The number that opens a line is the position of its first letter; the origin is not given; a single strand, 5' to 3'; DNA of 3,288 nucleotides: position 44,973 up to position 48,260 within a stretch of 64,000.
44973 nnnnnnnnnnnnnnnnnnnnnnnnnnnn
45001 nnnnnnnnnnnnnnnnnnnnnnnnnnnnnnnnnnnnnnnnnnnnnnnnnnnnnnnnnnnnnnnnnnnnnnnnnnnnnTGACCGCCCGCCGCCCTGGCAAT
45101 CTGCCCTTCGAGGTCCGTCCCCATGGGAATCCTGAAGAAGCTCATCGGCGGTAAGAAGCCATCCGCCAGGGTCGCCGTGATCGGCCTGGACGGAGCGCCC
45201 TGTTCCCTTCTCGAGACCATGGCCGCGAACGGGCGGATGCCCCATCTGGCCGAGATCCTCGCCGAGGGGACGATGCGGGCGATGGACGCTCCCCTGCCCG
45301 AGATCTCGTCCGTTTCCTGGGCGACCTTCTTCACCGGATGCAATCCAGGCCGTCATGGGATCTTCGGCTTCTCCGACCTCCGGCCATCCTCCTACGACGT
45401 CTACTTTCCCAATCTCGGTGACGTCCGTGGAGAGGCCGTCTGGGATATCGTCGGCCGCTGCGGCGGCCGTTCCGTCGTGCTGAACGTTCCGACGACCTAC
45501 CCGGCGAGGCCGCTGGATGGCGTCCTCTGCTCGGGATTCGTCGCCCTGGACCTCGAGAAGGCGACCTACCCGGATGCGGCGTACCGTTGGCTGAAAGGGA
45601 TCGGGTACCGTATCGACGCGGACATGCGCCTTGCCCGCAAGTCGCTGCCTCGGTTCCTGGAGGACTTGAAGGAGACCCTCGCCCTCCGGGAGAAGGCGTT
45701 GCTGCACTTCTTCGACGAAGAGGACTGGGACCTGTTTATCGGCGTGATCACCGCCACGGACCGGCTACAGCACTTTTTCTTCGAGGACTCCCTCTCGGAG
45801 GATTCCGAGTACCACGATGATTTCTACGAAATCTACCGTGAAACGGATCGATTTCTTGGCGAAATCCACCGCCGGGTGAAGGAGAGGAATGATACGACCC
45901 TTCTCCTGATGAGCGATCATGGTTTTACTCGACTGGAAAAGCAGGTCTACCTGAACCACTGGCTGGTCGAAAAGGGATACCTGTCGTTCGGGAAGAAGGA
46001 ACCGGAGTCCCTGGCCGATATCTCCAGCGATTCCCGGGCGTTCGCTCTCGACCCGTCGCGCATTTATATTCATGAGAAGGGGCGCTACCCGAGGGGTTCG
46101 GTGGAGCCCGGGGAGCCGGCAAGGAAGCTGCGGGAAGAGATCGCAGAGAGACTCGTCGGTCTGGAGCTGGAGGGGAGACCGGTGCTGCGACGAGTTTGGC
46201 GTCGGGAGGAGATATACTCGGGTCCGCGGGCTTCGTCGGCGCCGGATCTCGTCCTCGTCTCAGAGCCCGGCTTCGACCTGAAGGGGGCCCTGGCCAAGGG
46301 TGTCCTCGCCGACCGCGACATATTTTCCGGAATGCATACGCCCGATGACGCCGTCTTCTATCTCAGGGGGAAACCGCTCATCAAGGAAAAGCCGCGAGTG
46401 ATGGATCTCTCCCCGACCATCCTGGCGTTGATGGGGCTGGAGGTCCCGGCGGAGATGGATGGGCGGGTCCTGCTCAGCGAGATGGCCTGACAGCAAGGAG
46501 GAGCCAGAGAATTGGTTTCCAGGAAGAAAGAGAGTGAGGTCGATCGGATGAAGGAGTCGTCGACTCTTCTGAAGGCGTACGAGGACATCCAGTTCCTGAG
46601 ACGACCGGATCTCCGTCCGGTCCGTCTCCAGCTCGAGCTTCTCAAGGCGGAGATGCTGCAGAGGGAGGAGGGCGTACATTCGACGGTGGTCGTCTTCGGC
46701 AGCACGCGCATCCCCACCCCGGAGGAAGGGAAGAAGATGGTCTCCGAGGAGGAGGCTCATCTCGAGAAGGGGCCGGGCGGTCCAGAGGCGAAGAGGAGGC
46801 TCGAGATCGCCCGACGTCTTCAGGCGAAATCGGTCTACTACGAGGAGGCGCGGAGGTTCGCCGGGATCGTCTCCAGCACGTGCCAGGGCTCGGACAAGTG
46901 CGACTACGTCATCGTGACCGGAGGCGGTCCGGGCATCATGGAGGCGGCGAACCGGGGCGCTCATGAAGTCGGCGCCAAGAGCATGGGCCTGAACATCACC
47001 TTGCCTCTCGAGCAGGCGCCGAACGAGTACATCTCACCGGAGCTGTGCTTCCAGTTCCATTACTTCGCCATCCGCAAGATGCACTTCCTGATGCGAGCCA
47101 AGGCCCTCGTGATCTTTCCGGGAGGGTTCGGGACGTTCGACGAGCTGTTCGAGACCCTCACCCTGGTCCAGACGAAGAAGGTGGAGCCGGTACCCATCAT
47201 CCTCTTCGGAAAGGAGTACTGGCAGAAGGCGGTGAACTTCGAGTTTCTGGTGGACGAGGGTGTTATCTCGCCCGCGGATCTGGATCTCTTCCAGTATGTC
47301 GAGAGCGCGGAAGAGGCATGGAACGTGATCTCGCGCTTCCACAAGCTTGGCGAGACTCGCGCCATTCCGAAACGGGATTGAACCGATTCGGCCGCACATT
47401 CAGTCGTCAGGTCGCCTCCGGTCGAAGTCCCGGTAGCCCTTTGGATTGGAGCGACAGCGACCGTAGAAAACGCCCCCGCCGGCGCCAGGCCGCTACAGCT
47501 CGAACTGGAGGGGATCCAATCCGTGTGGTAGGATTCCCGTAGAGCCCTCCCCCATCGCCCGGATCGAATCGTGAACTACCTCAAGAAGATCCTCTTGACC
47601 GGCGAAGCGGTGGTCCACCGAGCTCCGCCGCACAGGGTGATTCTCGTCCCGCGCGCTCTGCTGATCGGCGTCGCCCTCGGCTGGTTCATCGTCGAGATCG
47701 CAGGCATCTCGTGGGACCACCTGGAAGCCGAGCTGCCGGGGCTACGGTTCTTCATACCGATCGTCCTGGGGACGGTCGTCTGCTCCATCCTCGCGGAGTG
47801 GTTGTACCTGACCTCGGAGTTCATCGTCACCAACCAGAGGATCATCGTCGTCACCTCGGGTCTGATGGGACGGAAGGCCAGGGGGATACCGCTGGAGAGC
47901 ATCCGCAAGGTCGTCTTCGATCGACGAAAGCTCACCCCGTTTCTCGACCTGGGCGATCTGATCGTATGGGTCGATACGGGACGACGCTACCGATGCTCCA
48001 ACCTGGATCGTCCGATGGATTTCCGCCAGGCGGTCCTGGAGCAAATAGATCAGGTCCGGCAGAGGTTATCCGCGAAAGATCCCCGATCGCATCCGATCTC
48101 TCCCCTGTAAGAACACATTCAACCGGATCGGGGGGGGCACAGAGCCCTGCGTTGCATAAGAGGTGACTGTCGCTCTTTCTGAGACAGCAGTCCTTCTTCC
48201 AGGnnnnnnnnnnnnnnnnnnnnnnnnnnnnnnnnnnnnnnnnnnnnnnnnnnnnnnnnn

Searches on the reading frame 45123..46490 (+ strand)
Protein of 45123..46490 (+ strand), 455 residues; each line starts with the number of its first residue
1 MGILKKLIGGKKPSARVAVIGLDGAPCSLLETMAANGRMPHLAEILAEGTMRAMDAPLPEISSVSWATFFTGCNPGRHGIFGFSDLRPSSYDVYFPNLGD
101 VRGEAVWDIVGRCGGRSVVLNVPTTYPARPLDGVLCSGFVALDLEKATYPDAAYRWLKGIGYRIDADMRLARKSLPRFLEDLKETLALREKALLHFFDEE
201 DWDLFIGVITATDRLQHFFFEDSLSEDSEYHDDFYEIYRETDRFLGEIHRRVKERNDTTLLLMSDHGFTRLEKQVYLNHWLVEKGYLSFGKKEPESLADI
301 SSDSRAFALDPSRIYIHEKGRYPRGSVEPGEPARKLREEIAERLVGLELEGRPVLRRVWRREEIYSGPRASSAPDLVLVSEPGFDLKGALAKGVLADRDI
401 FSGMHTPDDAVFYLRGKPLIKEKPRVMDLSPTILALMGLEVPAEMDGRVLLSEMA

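Call 4: search_protein_families(library=pfam, proteins=[window:45123-46490:+], max_evalue=0.01)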
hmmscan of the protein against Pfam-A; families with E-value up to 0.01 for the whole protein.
window:45123-46490:+ (455 aa): 2 families
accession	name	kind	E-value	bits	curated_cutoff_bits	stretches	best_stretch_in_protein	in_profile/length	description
PF01663.27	Phosphodiest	-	2.6e-46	159.3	23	1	17-405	1-339/342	Type I phosphodiesterase / nucleotide pyrophosphatase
PF00884.28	Sulfatase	-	0.0047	16.7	25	0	220-277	191-252/301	Sulfatase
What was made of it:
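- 45123..46490 (+): NPP2: a second cytoplasmic PF01663 paralogue (27% identical to NPP1), from its own conserved family. PF01663 at 2.6e-46 (call 4).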

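Call 41: search_protein_families(library=ncbifam, proteins=[window:45123-46490:+], max_evalue=0.001)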
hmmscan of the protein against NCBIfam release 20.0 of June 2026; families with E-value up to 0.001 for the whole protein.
window:45123-46490:+ (455 aa): 4 families
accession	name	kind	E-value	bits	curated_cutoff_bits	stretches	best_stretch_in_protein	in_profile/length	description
TIGR02335.1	hydr_PhnA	equivalog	2.5e-05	23.5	407.55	1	13-83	11-81/408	phosphonoacetate hydrolase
TIGR01307.1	pgm_bpd_ind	equivalog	0.00022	19.8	330.65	0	418-451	471-504/504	2,3-bisphosphoglycerate-independent phosphoglycerate mutase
NF010322.0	PRK13759.1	equivalog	0.00051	18.7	481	0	40-96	33-89/486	arylsulfatase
NF003897.0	PRK05434.1-5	equivalog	0.00055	18.5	862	1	421-451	481-511/514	2,3-bisphosphoglycerate-independent phosphoglycerate mutase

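Call 112: find_homologous_proteins(query=window:45123-46490:+, max_evalue=1e-10)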
Query window:45123-46490:+ (455 aa): 2318 proteins with E <= 1e-10 among 8000 candidates; the best 120 are listed.
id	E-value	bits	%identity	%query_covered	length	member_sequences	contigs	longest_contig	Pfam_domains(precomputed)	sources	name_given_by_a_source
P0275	0.0e+0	1039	100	100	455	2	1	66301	PF01663.28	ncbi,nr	ncbi:MAG: alkaline phosphatase family protein [Planctomycetota bacterium]|nr:alkaline phosphatase fa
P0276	2.8e-220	750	71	100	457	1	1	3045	PF01663.28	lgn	-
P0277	2.7e-215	734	71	99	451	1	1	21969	PF01663.28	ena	-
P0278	4.1e-214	730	70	100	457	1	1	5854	PF01663.28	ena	-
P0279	2.7e-199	681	64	100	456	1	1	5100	PF01663.28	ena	-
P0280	3.7e-150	519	51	99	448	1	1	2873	PF01663.28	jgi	jgi:predicted AlkP superfamily phosphohydrolase/phosphomutase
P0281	3.3e-149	516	54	93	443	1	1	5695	PF01663.28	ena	-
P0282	1.0e-148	514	51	99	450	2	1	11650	PF01663.28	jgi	jgi:predicted AlkP superfamily phosphohydrolase/phosphomutase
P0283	1.5e-148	514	51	99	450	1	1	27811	PF01663.28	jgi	jgi:predicted AlkP superfamily phosphohydrolase/phosphomutase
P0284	5.4e-148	512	50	99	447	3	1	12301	PF01663.28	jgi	jgi:predicted AlkP superfamily phosphohydrolase/phosphomutase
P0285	8.9e-148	511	51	99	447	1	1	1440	PF01663.28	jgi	jgi:predicted AlkP superfamily phosphohydrolase/phosphomutase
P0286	2.6e-146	506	50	100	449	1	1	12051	PF01663.28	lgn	-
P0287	3.3e-145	503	50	99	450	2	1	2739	PF01663.28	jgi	jgi:predicted AlkP superfamily phosphohydrolase/phosphomutase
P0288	6.5e-145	502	50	100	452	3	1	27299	PF01663.28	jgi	jgi:predicted AlkP superfamily phosphohydrolase/phosphomutase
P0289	1.1e-144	501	50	93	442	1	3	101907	PF01663.28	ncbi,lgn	-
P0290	7.8e-144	498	51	95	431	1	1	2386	PF01663.28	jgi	jgi:predicted AlkP superfamily phosphohydrolase/phosphomutase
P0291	8.3e-144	498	50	100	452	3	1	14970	PF01663.28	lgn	-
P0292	1.0e-143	498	50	97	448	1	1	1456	PF01663.28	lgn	-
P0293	1.1e-143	497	49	99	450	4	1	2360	PF01663.28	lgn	-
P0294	1.1e-143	497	50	99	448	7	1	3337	PF01663.28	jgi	jgi:predicted AlkP superfamily phosphohydrolase/phosphomutase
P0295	1.7e-143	497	50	97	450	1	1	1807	PF01663.28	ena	-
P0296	2.1e-143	497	49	100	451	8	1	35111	PF01663.28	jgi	jgi:predicted AlkP superfamily phosphohydrolase/phosphomutase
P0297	2.2e-143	496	49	99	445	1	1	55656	PF01663.28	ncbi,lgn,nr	ncbi:MAG: alkaline phosphatase family protein [Candidatus Schekmanbacteria bacterium]|nr:alkaline ph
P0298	2.5e-143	496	51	99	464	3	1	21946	PF01663.28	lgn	-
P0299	3.3e-143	496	49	99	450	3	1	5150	PF01663.28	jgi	jgi:predicted AlkP superfamily phosphohydrolase/phosphomutase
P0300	5.3e-143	495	50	99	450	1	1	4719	PF01663.28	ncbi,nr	ncbi:MAG TPA: alkaline phosphatase family protein [Blastocatellia bacterium]|nr:alkaline phosphatase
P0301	6.3e-143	495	48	99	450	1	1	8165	PF01663.28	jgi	jgi:predicted AlkP superfamily phosphohydrolase/phosphomutase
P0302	1.0e-142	494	49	99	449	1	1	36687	PF01663.28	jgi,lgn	-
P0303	1.4e-142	494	50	97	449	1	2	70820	PF01663.28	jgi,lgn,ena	-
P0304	2.6e-142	493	49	99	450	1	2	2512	PF01663.28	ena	-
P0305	2.8e-142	493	49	96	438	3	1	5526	PF01663.28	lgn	-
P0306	3.6e-142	492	51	95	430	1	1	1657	PF01663.28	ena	-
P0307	4.9e-142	492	51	96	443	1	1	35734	PF01663.28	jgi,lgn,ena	-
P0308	8.3e-142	491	49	99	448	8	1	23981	PF01663.28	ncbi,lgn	-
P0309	1.0e-141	491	51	99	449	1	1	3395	PF01663.28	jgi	jgi:predicted AlkP superfamily phosphohydrolase/phosphomutase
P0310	1.0e-141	491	48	100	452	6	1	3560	PF01663.28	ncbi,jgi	-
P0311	1.5e-141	490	50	95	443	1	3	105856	PF01663.28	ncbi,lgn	-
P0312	1.7e-141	490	49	99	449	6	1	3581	PF01663.28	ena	-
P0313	1.7e-141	490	49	99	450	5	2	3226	PF01663.28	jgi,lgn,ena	-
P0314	9.0e-141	488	50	99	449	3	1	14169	PF01663.28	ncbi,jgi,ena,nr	ncbi:MAG TPA: alkaline phosphatase family protein [Blastocatellia bacterium]|nr:alkaline phosphatase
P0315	1.2e-140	487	49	99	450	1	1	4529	PF01663.28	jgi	jgi:predicted AlkP superfamily phosphohydrolase/phosphomutase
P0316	1.2e-140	487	50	98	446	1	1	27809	PF01663.28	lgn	-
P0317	1.8e-140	487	48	97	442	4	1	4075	PF01663.28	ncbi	-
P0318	2.6e-140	486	49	96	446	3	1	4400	PF01663.28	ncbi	-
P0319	2.8e-140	486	48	99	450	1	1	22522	PF01663.28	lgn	-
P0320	5.2e-140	485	49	99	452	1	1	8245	PF01663.28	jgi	-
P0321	5.7e-140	485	49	96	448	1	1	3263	PF01663.28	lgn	-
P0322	7.9e-140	485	50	97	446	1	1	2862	PF01663.28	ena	-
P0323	1.1e-139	484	50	98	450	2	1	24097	PF01663.28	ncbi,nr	ncbi:MAG TPA: alkaline phosphatase family protein [Blastocatellia bacterium]|nr:alkaline phosphatase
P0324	1.1e-139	484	48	99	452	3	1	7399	PF01663.28,PF00884.29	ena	-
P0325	1.2e-139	484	51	96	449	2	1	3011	PF01663.28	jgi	jgi:predicted AlkP superfamily phosphohydrolase/phosphomutase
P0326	1.2e-139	484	47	99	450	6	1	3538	PF01663.28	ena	-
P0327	2.1e-139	483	49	96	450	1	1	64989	PF01663.28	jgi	jgi:predicted AlkP superfamily phosphohydrolase/phosphomutase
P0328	2.4e-139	483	49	93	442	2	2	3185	PF01663.28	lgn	-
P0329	2.6e-139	483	49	99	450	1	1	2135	PF01663.28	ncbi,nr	ncbi:MAG TPA: alkaline phosphatase family protein [Blastocatellia bacterium]|nr:alkaline phosphatase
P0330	4.0e-139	482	50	96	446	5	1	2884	PF01663.28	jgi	-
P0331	4.9e-139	482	48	99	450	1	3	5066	PF01663.28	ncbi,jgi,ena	ncbi:MAG TPA: alkaline phosphatase family protein [Blastocatellia bacterium]|jgi:predicted AlkP supe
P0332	6.2e-139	482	48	100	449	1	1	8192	PF01663.28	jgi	jgi:predicted AlkP superfamily phosphohydrolase/phosphomutase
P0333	6.6e-139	482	49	99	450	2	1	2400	PF01663.28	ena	-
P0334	6.9e-139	482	50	96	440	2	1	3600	PF01663.28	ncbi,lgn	-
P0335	7.8e-139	481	49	99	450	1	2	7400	PF01663.28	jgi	jgi:predicted AlkP superfamily phosphohydrolase/phosphomutase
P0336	8.4e-139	481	49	98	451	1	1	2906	PF01663.28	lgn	-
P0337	8.6e-139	481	50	96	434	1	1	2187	PF01663.28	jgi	-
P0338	1.2e-138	481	49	96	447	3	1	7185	PF01663.28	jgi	-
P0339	1.5e-138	481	46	100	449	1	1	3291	PF01663.28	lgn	-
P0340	2.0e-138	480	48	97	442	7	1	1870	PF01663.28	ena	-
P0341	2.0e-138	480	50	93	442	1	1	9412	PF01663.28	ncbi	ncbi:MAG: alkaline phosphatase family protein [Nitrospirota bacterium]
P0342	2.4e-138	480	50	96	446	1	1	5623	PF01663.28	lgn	-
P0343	2.5e-138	480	50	96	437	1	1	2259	PF01663.28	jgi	jgi:predicted AlkP superfamily phosphohydrolase/phosphomutase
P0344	3.2e-138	479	50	95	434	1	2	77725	PF01663.28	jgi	jgi:predicted AlkP superfamily phosphohydrolase/phosphomutase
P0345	5.1e-138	479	49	99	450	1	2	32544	PF01663.28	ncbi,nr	ncbi:MAG: alkaline phosphatase family protein [Blastocatellia bacterium]|nr:alkaline phosphatase fam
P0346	6.8e-138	478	50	97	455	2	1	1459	PF01663.28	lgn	-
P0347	7.5e-138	478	48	99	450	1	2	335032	PF01663.28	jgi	jgi:predicted AlkP superfamily phosphohydrolase/phosphomutase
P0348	9.5e-138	478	48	99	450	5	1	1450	PF01663.28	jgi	-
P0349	9.8e-138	478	47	96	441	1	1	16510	PF01663.28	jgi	-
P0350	1.3e-137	477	48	99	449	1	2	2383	PF01663.28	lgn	-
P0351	1.7e-137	477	49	96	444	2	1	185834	PF01663.28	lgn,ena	-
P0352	1.8e-137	477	49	99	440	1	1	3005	PF01663.28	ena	-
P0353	1.9e-137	477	51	95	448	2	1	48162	PF01663.28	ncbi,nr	ncbi:MAG: alkaline phosphatase family protein [Nitrospirae bacterium]|nr:alkaline phosphatase family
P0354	2.0e-137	477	49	96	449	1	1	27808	PF01663.28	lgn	-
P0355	2.7e-137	476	48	99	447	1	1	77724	PF01663.28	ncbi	-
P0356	3.4e-137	476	48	99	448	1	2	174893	PF01663.28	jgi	jgi:predicted AlkP superfamily phosphohydrolase/phosphomutase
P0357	3.8e-137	476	49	99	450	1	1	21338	PF01663.28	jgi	jgi:predicted AlkP superfamily phosphohydrolase/phosphomutase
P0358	4.2e-137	476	49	99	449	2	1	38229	PF01663.28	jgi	jgi:predicted AlkP superfamily phosphohydrolase/phosphomutase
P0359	4.7e-137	476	49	99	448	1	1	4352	PF01663.28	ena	-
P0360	5.0e-137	476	47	97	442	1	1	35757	PF01663.28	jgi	jgi:predicted AlkP superfamily phosphohydrolase/phosphomutase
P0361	5.0e-137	476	48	97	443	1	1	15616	PF01663.28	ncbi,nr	ncbi:MAG: alkaline phosphatase family protein [Thermodesulfovibrionales bacterium]|nr:alkaline phosp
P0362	6.8e-137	475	47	99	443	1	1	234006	PF01663.28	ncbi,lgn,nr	ncbi:MAG: alkaline phosphatase family protein [Nitrospirae bacterium]|nr:alkaline phosphatase family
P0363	8.5e-137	475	48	96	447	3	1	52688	PF01663.28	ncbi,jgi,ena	-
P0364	8.5e-137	475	50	97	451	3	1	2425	PF01663.28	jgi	-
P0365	9.9e-137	475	49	99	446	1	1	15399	PF01663.28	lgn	-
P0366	1.2e-136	474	48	97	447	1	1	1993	PF01663.28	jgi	jgi:predicted AlkP superfamily phosphohydrolase/phosphomutase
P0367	1.4e-136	474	48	99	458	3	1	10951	PF01663.28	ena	-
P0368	2.5e-136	473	48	98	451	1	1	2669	PF01663.28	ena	-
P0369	2.6e-136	473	47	97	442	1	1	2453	PF01663.28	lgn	-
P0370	2.8e-136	473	50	96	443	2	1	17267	PF01663.28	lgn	-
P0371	4.0e-136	473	47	96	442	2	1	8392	PF01663.28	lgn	-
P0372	4.9e-136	472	48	98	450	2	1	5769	PF01663.28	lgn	-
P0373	5.2e-136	472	46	99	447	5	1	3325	PF01663.28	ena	-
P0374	6.8e-136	472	49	96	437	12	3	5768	PF01663.28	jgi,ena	-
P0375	1.1e-135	471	47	99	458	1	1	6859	PF01663.28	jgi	jgi:predicted AlkP superfamily phosphohydrolase/phosphomutase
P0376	1.1e-135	471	48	97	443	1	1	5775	PF01663.28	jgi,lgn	jgi:predicted AlkP superfamily phosphohydrolase/phosphomutase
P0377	1.2e-135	471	49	98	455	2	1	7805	PF01663.28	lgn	-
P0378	1.3e-135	471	49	96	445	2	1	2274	PF01663.28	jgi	-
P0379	1.3e-135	471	48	99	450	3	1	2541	PF01663.28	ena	-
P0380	1.4e-135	471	46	99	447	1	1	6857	PF01663.28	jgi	jgi:predicted AlkP superfamily phosphohydrolase/phosphomutase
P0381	1.5e-135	471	46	99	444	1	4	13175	PF01663.28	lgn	-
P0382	1.9e-135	470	47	95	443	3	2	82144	PF01663.28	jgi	-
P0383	2.0e-135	470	49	97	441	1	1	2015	PF01663.28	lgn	-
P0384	2.7e-135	470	48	97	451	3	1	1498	PF01663.28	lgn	-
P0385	3.0e-135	470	49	97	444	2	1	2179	PF01663.28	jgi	jgi:predicted AlkP superfamily phosphohydrolase/phosphomutase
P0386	3.4e-135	470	48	98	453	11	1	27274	PF01663.28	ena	-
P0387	3.9e-135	469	48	97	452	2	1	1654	PF01663.28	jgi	jgi:predicted AlkP superfamily phosphohydrolase/phosphomutase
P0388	4.6e-135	469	49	96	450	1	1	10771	PF01663.28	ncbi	-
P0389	4.8e-135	469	48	96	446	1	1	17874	PF01663.28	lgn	-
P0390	6.5e-135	469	49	96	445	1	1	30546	PF01663.28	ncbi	-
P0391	8.0e-135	468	48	97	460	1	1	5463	PF01663.28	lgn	-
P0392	9.2e-135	468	47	98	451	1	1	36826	PF01663.28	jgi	jgi:predicted AlkP superfamily phosphohydrolase/phosphomutase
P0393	1.1e-134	468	48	97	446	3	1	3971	PF01663.28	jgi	jgi:predicted AlkP superfamily phosphohydrolase/phosphomutase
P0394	1.1e-134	468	46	99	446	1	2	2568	PF01663.28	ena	-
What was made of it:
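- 45123..46490 (+): The family is 46-51% identical across phyla (call 112).
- Tried and rejected: The quotas for family searches, contig look-ups and the genome scan were used up, so I could not examine the closer NPP2 relatives (64-71% identity, call 112).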

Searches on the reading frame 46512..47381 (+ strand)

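Call 4: search_protein_families(library=pfam, proteins=[window:46512-47381:+], max_evalue=0.01)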
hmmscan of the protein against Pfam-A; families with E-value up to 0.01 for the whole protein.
window:46512-47381:+ (289 aa): 2 families
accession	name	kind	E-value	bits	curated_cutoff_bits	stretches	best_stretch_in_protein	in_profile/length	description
PF03641.19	Lysine_decarbox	-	1.1e-32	113.4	27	1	143-271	1-129/131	Possible lysine decarboxylase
PF18306.6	LDcluster4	-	9.1e-08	32.3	26.3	1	131-216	32-114/151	SLOG cluster4 family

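Call 41: search_protein_families(library=ncbifam, proteins=[window:46512-47381:+], max_evalue=0.001)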
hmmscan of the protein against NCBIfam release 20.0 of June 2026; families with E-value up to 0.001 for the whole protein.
window:46512-47381:+ (289 aa): 4 families
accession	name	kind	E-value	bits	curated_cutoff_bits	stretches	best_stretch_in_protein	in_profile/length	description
TIGR00730.1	TIGR00730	subfamily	6.8e-28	97.6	96.35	1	132-273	33-175/178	TIGR00730 family Rossman fold protein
NF058542.1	CtkRMPhLog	equivalog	1.7e-07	31.3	300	1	131-272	32-174/177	cytokinin riboside 5'-monophosphate phosphoribohydrolase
TIGR00725.1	TIGR00725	hypoth_equivalog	8.7e-07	28.5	106.9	1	129-218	29-114/159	TIGR00725 family protein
NF038390.1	Nsidase_PpnN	equivalog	1.3e-06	27.4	450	1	133-236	177-288/450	nucleotide 5'-monophosphate nucleosidase PpnN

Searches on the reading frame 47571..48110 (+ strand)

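Call 4: search_protein_families(library=pfam, proteins=[window:47571-48110:+], max_evalue=0.01)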
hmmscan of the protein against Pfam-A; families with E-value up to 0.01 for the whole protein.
window:47571-48110:+ (179 aa): 2 families
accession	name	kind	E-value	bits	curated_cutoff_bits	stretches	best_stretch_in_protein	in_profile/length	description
PF03703.20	bPH_2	-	8.8e-07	29.5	22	1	79-152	1-75/78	Bacterial PH domain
PF14470.12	bPH_3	-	1.8e-05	25.5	23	1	68-126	10-63/95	Bacterial PH domain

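Call 41: search_protein_families(library=ncbifam, proteins=[window:47571-48110:+], max_evalue=0.001)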
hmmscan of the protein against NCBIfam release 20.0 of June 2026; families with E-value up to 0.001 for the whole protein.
window:47571-48110:+ (179 aa): 0 families
